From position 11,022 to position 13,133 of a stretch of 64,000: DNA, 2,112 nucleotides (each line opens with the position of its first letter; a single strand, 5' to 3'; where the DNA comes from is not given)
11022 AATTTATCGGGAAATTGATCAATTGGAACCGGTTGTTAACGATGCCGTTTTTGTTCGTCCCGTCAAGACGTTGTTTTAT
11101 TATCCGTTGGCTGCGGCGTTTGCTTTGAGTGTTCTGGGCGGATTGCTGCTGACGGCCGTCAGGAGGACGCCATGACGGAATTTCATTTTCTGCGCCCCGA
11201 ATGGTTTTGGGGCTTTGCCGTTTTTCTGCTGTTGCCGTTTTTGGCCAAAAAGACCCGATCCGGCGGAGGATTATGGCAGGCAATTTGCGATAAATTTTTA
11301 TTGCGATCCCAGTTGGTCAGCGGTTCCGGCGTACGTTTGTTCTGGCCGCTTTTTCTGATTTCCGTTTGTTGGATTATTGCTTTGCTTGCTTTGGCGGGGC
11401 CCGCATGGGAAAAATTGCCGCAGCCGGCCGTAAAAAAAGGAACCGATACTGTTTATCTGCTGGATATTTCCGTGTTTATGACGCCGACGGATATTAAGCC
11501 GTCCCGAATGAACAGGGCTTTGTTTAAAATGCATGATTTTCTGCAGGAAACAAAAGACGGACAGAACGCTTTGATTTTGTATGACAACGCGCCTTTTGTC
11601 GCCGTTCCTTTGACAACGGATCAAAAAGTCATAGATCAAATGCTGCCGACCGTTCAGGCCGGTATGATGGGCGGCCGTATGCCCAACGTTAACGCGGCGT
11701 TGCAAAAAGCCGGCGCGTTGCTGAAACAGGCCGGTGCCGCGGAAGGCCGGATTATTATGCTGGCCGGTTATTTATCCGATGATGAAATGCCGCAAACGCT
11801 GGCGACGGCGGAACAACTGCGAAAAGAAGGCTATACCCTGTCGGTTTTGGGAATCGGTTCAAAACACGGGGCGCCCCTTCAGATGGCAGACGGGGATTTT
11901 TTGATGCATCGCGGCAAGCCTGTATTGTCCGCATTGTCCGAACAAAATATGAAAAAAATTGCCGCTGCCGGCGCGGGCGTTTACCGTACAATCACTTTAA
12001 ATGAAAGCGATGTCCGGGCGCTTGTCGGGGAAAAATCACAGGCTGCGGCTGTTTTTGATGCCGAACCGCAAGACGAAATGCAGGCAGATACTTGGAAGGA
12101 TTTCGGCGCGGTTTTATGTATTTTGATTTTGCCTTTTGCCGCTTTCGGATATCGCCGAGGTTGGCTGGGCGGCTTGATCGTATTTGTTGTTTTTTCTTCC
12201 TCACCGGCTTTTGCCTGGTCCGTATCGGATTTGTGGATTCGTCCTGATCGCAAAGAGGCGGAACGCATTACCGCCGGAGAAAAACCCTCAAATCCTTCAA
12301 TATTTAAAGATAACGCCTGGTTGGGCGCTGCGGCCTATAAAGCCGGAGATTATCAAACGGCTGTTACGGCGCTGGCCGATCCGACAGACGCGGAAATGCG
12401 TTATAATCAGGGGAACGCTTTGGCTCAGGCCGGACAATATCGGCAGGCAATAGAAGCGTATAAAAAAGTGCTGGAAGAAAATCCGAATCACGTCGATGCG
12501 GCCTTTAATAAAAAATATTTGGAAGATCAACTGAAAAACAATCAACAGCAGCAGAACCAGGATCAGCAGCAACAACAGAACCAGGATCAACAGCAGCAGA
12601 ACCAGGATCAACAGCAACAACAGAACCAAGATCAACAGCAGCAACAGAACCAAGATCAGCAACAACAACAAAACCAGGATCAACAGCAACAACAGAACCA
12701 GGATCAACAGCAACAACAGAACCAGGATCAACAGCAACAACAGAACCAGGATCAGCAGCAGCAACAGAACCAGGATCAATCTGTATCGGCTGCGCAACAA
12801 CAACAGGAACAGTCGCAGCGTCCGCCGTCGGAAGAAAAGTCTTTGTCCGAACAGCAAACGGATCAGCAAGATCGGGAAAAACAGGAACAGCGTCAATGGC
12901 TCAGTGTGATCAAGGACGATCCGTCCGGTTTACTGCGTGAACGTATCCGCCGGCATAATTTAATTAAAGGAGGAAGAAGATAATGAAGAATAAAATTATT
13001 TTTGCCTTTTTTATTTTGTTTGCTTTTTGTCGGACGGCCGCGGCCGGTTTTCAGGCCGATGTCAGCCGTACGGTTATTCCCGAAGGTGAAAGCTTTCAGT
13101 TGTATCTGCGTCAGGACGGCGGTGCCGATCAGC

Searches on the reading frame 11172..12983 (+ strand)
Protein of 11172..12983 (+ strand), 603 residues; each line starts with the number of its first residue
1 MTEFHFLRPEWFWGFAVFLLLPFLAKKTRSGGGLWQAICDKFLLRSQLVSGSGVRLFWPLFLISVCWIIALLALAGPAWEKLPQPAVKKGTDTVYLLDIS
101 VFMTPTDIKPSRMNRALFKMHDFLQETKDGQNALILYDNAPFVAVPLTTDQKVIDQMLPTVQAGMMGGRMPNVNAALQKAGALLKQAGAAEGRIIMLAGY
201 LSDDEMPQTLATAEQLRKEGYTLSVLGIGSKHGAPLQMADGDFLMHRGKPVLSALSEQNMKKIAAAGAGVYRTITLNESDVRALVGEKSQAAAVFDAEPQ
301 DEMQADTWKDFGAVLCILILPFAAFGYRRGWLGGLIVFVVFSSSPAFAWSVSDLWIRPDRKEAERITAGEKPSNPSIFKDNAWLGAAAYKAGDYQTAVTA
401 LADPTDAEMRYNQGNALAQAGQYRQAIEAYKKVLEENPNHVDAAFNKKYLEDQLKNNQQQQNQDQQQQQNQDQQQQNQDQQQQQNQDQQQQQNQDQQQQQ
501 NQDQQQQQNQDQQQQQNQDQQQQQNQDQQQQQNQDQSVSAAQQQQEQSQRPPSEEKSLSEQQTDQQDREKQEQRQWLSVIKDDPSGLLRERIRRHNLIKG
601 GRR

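Call 30: search_protein_families(library=pfam, proteins=[window:11172-12983:+], max_evalue=0.001)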
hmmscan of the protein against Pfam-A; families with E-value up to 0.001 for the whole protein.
window:11172-12983:+ (603 aa): 8 families
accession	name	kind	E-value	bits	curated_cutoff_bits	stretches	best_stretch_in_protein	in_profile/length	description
PF13519.12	VWA_2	-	1.5e-10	42.1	27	1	93-197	1-103/107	von Willebrand factor type A domain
PF00515.34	TPR_1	-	6.6e-10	38.8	27.8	1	408-440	2-34/34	Tetratricopeptide repeat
PF07719.23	TPR_2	-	8.2e-09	35.4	27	1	410-440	4-34/34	Tetratricopeptide repeat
PF13432.12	TPR_16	-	4.5e-07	30.6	32.7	1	411-446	1-36/65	Tetratricopeptide repeat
PF13431.12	TPR_17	-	3.7e-06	27.2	24.4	0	403-428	9-34/34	Tetratricopeptide repeat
PF13181.12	TPR_8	-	2.2e-05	24.7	25.7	1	407-440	1-34/34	Tetratricopeptide repeat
PF13414.12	TPR_11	-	6.9e-05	22.9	26.8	1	414-445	1-32/42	TPR repeat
PF13174.12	TPR_6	-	0.00021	22.2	26.3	1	410-440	3-33/33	Tetratricopeptide repeat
